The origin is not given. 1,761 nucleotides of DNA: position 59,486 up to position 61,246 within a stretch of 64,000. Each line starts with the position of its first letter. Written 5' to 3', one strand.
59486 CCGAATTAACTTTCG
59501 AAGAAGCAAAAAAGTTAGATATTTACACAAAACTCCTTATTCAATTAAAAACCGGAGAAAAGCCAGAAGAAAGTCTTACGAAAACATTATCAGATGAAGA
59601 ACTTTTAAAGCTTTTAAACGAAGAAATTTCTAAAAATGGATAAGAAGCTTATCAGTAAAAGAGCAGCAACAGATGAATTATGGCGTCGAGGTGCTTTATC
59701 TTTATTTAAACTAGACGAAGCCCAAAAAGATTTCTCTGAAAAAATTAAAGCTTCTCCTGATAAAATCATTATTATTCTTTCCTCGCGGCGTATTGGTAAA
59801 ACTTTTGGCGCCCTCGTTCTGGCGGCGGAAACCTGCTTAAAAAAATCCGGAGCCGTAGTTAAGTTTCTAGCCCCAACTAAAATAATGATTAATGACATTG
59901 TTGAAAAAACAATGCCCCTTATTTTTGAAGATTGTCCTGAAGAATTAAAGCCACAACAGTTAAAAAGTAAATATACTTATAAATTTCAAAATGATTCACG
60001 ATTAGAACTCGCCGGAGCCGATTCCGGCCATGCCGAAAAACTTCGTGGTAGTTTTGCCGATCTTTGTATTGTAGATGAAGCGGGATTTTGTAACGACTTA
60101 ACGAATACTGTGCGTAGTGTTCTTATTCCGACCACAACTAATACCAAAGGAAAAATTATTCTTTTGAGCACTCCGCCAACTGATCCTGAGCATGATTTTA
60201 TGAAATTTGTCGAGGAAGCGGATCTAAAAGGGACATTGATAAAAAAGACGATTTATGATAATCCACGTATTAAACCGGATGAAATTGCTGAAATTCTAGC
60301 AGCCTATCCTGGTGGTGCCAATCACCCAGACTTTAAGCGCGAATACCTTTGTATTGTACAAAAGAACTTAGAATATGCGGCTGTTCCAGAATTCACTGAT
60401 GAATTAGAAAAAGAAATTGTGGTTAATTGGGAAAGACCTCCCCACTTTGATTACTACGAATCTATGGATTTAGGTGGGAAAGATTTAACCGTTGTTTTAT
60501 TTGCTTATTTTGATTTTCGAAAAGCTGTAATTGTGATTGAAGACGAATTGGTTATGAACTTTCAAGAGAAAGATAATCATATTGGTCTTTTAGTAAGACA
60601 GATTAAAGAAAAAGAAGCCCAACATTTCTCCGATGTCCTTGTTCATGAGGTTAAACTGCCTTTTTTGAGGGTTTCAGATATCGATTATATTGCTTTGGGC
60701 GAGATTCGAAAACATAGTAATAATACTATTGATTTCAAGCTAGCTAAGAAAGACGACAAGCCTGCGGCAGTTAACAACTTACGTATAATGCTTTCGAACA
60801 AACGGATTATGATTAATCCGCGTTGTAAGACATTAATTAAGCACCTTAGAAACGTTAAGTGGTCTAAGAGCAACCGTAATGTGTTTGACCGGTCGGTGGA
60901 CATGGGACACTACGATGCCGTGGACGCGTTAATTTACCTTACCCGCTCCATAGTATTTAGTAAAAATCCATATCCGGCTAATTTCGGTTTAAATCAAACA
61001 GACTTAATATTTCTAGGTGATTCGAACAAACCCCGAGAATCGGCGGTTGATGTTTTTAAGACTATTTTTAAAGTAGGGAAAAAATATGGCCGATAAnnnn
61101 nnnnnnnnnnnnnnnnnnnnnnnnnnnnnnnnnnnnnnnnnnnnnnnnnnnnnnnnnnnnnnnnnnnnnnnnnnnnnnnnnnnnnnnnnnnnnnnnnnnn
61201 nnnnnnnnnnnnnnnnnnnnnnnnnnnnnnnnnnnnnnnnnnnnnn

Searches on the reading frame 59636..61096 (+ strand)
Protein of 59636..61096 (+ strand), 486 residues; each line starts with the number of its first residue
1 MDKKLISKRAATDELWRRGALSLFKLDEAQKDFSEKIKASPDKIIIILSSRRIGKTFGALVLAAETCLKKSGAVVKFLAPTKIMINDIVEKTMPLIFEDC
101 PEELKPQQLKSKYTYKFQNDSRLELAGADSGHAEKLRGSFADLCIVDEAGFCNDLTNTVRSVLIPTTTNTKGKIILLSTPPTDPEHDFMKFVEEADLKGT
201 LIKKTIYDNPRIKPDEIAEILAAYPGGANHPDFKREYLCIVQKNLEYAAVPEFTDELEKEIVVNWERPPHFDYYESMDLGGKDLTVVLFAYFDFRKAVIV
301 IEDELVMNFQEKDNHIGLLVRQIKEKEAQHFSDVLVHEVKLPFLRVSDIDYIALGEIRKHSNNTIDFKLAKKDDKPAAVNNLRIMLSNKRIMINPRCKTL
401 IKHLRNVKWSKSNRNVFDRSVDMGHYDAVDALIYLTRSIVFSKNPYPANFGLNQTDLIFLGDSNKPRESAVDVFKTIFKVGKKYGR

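Call 11: search_protein_families(library=phrogs, max_evalue=0.001, proteins=[window:59636-61096:+])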
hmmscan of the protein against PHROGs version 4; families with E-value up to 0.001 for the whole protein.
window:59636-61096:+ (486 aa): 4 families
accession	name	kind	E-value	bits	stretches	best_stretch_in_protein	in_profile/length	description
phrog_2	-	head and packaging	1.5e-34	120.9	1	22-446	262-600/807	terminase large subunit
phrog_7579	-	head and packaging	2.7e-11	44.1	1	39-182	14-149/239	terminase large subunit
phrog_5989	-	head and packaging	2.1e-07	31.4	1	23-177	139-282/347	terminase large subunit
phrog_6672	-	head and packaging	4.7e-05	24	1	386-439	75-129/145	terminase large subunit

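Call 30: find_encoding_contigs(protein=window:59636-61096:+, flank=10000, max_places=10)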
Protein window:59636-61096:+ (486 aa): 3 contigs read that carry it; 1 place shown.
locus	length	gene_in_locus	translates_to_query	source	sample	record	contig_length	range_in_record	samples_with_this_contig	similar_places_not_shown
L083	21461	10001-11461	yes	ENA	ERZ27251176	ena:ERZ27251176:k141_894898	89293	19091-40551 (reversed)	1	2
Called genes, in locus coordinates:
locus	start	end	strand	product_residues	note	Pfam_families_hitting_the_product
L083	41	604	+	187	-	PF00239:Resolvase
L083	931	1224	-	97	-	-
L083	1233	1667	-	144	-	-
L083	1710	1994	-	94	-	-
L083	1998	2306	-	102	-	-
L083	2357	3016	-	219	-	-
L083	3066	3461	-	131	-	-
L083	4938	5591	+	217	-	-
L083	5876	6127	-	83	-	-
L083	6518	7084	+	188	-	-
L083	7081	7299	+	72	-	-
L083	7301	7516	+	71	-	-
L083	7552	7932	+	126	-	-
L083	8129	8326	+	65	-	-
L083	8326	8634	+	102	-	-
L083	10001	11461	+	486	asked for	PF03237:Terminase_6N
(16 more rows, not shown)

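Call 39: find_related_loci(query=window:59636-61096:+, collection=viral_contigs, flank=10000)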
Query window:59636-61096:+ (486 aa) in viral_contigs; peptide patterns used: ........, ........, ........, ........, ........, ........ (x = any residue, [..] = any of these).
7 stretches matched a pattern; 3 encode a relative of the query (tblastn E <= 1e-3); 2 distinct loci.
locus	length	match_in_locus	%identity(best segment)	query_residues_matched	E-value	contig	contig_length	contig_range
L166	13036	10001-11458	75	1-486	0e+0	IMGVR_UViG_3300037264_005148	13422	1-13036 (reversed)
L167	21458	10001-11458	90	1-486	0e+0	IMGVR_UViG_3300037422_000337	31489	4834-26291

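Call 50: find_related_loci(query=A2, collection=metagenome_contigs, flank=10000)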
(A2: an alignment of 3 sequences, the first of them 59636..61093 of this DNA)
Query A2 (486 aa) in metagenome_contigs; peptide patterns used: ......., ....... (x = any residue, [..] = any of these).
136 stretches matched a pattern, but none encodes a relative of the query by tblastn (E <= 1e-3).

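Call 78: search_dna_similar(query=window:59636-61093:+, collection=phages, mode=protein, max_rows=15)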
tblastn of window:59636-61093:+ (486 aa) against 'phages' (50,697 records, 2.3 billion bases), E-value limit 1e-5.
Records with a match: 309; places in all: 309; records where one place covers at least 80% of the query: 16.
Best place of each record, by identity: <60% 309.
By first word of the organism name: Vibrio 297; Rhizobium 3; Meiothermus 2; Pectobacterium 2; Serratia 2; Proteobacteria 1; Fusobacterium 1; Caudoviricetes 1.
By host as written in the record: - 283; Vibrio crassostreae 8; Vibrio parahaemolyticus 2; Vibrio sp. 2; V.alginolyticus 2; Meiothermus sp. 2; Silvanigrella aquatica Nonnen-W8red 1; Fusobacterium necrophorum 1; and 8 more.
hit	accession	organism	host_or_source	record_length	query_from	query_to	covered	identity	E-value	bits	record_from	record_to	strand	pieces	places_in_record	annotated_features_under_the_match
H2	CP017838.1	Proteobacteria phage MWH-Nonnen-W8red 1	Silvanigrella aquatica Nonnen-W8red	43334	12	437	88%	30.5%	1e-35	147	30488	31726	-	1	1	record has no annotation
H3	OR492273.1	Fusobacterium phage phiBB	Fusobacterium necrophorum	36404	43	427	79%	25.2%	5e-8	62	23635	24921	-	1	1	terminase family protein | hypothetical protein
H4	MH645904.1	Vibrio phage vB_VpS_PG07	Vibrio parahaemolyticus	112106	50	438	80%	24.6%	4e-12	75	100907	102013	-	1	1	terminase large subunit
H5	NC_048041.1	Vibrio phage vB_VpS_PG07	Vibrio parahaemolyticus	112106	50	438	80%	24.6%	4e-12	75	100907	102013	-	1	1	terminase large subunit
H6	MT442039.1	Vibrio phage vB_ValS_X1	Vibrio alginolyticus NBRC 15630 = ATCC ...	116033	50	438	80%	24.3%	5e-12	75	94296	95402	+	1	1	terminase large subunit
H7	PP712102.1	Vibrio phage VB_Vhy_SJ1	Vibrio hyugaensis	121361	50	438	80%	24.3%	5e-12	75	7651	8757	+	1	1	record has no annotation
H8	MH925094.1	Vibrio phage VspSw_1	Vibrio sp.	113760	50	438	80%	24.1%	3e-11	72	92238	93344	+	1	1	terminase large subunit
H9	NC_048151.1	Vibrio phage VspSw_1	Vibrio sp.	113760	50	438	80%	24.1%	3e-11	72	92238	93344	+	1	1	terminase large subunit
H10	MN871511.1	Vibrio phage vspsw1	Vibrio.sp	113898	50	438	80%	24.1%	3e-11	72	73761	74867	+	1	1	record has no annotation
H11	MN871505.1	Vibrio phage ValDsh2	V.alginolyticus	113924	50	438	80%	24.1%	3e-11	72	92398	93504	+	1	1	record has no annotation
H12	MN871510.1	Vibrio phage valsw3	V.alginolyticus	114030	50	438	80%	24.1%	3e-11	72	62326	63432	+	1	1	record has no annotation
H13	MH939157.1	Meiothermus phage MMP17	Meiothermus sp.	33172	45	432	80%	24.1%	3e-9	66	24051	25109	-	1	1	terminase, ATPase subunit | hypothetical protein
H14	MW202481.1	Caudoviricetes sp.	Manatee Spring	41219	42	439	82%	21.9%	3e-7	59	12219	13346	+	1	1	large subunit terminase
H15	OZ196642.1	Vibrio phage D51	Seawater and oysters mix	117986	43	438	81%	22.0%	5e-7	59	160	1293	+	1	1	terminase large subunit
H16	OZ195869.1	Vibrio phage D254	Seawater and oysters mix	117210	43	438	81%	21.3%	4e-7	59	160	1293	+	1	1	terminase large subunit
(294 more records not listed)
